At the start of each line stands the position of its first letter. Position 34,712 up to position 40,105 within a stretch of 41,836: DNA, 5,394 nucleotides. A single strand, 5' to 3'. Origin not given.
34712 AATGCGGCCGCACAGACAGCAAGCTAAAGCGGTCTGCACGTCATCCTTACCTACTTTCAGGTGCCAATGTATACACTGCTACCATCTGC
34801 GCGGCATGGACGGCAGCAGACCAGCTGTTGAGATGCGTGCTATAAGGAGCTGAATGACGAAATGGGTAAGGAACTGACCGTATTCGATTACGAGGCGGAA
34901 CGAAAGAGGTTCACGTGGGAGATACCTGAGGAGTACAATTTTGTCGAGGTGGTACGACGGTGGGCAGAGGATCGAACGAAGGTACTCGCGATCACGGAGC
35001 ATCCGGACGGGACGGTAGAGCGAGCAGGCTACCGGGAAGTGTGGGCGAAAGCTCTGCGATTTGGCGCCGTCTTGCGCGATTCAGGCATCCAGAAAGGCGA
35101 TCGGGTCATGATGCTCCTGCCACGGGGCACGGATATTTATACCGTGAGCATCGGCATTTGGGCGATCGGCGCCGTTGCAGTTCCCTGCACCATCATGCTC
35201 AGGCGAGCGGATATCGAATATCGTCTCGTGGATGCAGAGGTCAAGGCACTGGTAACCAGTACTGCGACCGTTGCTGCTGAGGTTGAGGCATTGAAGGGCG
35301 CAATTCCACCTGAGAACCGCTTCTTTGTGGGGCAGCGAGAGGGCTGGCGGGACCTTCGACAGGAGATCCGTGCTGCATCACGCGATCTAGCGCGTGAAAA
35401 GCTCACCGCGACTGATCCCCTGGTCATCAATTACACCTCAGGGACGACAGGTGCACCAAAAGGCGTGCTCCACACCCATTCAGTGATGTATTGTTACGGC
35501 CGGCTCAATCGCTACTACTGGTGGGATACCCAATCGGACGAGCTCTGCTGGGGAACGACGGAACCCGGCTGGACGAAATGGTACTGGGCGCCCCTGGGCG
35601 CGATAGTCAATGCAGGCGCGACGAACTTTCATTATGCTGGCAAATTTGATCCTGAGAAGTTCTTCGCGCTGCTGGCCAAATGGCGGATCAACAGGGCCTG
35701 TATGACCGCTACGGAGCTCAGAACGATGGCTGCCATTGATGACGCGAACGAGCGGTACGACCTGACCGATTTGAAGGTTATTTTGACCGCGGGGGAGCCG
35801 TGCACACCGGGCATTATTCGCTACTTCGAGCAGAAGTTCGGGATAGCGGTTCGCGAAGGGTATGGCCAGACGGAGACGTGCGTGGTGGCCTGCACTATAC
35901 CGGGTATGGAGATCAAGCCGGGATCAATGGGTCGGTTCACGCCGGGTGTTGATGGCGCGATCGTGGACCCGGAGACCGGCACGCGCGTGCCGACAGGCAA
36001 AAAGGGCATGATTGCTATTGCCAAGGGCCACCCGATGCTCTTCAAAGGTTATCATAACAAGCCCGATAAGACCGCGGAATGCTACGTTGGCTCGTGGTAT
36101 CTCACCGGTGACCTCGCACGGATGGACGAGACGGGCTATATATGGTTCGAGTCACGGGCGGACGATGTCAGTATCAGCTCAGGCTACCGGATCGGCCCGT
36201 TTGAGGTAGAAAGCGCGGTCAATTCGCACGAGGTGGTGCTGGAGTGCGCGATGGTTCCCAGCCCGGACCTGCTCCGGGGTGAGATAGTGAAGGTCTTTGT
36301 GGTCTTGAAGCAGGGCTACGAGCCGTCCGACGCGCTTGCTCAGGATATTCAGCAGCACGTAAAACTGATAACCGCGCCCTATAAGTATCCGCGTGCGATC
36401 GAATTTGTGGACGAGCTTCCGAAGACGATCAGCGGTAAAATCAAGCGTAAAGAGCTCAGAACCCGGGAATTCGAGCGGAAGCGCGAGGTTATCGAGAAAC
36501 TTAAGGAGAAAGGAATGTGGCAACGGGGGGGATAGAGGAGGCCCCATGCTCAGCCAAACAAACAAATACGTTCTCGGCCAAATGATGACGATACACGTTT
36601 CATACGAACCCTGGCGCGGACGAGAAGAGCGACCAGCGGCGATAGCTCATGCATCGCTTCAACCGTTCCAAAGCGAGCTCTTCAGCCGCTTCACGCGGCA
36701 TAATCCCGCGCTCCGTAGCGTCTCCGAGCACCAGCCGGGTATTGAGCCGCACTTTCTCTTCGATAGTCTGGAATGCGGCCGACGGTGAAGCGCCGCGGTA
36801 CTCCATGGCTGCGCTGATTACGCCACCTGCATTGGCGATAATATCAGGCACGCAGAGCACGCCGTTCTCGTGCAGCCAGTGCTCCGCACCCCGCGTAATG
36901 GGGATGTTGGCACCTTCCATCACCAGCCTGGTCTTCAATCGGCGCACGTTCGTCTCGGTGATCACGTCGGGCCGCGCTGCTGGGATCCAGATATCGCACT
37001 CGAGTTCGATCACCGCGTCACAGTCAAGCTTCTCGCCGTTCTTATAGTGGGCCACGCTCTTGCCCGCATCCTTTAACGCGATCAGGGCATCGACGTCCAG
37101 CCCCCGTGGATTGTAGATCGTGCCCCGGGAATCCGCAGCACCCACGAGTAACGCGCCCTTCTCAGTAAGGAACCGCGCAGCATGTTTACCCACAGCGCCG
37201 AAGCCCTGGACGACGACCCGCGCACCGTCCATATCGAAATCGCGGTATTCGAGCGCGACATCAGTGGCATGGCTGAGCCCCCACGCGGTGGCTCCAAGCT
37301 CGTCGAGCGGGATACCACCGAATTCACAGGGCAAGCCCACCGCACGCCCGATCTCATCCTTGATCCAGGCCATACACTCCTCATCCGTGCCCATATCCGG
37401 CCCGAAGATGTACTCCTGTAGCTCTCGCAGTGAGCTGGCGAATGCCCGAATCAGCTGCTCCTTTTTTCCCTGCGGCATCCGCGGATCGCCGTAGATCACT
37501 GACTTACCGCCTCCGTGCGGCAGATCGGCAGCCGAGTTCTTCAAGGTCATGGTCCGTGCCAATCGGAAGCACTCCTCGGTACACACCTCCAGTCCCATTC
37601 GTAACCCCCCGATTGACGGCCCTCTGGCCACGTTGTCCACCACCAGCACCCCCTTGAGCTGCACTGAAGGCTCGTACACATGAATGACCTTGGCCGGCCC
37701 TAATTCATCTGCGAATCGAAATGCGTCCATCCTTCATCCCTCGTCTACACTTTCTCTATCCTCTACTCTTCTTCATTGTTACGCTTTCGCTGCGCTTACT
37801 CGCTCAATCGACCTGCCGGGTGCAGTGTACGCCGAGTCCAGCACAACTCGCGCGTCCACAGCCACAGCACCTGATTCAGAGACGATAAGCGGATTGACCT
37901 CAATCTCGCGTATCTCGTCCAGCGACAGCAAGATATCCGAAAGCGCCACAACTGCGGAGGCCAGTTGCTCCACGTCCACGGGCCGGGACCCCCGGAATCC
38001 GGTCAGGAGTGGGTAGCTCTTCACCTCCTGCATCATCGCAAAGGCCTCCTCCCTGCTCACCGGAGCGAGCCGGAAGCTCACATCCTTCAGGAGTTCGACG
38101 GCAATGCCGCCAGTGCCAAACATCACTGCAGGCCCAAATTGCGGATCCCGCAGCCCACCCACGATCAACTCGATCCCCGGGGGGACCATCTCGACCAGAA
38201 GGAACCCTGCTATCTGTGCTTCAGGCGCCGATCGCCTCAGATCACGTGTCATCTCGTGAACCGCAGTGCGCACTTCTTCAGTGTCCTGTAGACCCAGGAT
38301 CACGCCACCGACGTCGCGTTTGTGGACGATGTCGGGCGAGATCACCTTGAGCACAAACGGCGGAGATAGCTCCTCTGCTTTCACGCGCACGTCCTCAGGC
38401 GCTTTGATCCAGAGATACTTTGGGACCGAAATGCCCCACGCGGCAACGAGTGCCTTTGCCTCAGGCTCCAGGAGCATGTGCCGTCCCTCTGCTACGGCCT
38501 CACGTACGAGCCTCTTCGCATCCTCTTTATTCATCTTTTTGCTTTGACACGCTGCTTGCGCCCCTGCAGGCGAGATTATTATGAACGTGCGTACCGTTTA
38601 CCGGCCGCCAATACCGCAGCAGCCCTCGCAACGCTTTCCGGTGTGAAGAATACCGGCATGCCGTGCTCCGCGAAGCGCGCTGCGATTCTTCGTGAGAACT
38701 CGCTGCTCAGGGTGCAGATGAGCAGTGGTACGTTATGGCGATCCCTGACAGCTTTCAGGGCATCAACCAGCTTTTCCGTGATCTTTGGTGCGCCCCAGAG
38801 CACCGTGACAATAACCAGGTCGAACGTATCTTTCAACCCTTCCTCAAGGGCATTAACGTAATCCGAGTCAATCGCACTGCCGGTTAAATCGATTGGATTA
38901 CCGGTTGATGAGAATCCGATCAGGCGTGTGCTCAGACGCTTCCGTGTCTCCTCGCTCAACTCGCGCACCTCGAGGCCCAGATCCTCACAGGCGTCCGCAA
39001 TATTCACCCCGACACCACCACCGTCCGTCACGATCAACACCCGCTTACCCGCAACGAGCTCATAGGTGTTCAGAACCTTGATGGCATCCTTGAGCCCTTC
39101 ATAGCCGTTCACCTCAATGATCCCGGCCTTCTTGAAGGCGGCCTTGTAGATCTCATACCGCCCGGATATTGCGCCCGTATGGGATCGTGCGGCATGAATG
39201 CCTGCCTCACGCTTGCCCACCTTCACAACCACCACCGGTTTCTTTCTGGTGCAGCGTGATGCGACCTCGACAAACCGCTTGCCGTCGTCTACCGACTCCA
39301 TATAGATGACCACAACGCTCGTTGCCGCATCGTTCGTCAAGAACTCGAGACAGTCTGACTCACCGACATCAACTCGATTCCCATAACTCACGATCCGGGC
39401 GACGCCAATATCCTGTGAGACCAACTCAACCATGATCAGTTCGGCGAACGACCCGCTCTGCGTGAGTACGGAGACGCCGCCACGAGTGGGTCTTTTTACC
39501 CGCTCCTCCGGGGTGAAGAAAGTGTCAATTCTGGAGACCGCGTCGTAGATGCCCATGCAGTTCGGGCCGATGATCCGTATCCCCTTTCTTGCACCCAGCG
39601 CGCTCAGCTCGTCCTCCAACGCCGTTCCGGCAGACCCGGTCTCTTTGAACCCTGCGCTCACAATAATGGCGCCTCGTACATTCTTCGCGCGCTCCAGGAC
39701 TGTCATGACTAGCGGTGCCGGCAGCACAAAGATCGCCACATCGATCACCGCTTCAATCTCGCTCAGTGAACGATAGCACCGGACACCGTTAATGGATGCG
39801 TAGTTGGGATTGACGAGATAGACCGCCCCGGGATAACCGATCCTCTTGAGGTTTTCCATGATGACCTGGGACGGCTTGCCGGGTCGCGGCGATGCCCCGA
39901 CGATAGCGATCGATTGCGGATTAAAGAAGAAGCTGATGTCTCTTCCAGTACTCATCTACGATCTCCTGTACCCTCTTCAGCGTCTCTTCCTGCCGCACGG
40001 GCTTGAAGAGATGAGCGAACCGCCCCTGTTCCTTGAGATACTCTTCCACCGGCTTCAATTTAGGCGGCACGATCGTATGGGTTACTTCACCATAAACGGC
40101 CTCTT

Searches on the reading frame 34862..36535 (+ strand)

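Call 74: search_protein_families(library=pfam, proteins=[window:34862-36535:+], max_evalue=0.00001)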
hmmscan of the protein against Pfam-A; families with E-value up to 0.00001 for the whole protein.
window:34862-36535:+ (557 aa): 2 families
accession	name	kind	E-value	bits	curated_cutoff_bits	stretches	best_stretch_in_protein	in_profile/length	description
PF00501.34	AMP-binding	-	2.7e-65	221.1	29.9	1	33-398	3-384/384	AMP-binding enzyme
PF13193.12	AMP-binding_C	-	8.6e-21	75.1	24.5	1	448-526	1-76/76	AMP-binding enzyme C-terminal domain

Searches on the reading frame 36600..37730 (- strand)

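Call 74: search_protein_families(library=pfam, proteins=[window:36600-37730:-], max_evalue=0.00001)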
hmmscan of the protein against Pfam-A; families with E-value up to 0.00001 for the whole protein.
window:36600-37730:- (376 aa): 2 families
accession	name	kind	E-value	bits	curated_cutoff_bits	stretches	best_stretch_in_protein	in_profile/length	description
PF00208.27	ELFV_dehydrog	-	3.3e-56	191.1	23.4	1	138-364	1-240/241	Glutamate/Leucine/Phenylalanine/Valine dehydrogenase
PF02812.23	ELFV_dehydrog_N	-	2.8e-22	79.3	25.3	1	25-127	21-127/129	Glu/Leu/Phe/Val dehydrogenase, dimerisation domain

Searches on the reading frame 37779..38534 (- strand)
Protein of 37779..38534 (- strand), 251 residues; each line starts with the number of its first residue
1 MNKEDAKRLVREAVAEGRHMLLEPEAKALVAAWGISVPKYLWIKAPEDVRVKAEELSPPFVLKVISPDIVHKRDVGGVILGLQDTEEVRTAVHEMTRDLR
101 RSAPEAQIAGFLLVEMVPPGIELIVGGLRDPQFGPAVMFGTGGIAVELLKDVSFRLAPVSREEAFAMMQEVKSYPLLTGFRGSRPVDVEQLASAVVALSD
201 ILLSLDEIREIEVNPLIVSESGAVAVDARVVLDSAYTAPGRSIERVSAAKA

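Call 74: search_protein_families(library=pfam, proteins=[window:37779-38534:-], max_evalue=0.00001)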
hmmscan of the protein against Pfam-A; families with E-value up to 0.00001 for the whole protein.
window:37779-38534:- (251 aa): 1 family
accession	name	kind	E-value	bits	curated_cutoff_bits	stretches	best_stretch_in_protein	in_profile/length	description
PF13549.11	ATP-grasp_5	-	4e-77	258.9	27.6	1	13-232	2-221/221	ATP-grasp domain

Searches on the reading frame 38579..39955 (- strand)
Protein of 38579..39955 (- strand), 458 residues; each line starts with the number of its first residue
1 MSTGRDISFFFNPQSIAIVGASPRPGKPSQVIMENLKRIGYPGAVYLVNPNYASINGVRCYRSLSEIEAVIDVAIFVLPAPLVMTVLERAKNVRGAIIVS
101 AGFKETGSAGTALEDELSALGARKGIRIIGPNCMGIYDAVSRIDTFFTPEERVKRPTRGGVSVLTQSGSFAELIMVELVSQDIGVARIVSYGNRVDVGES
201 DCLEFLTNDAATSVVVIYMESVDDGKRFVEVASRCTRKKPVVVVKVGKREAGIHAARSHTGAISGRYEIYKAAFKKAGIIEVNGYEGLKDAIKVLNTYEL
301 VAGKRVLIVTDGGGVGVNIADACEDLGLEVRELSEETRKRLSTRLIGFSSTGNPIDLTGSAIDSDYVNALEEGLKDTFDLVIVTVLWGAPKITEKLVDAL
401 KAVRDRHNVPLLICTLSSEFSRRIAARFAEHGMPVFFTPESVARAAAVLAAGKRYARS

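Call 74: search_protein_families(library=pfam, proteins=[window:38579-39955:-], max_evalue=0.00001)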
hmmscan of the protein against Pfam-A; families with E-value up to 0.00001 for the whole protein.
window:38579-39955:- (458 aa): 4 families
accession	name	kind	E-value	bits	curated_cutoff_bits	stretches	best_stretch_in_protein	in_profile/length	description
PF13607.11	Succ_CoA_lig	-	1.3e-45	155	27.4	1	158-295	1-138/138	Succinyl-CoA ligase like flavodoxin domain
PF13380.12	CoA_binding_2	-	8.4e-24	84.7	22.8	1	15-137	2-114/116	CoA binding domain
PF19045.5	Ligase_CoA_2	-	1.7e-10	41.6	23.7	1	306-458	1-157/162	Ligase-CoA domain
PF02629.25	CoA_binding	-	8.3e-10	39.7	22.3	1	13-99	3-94/97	CoA binding domain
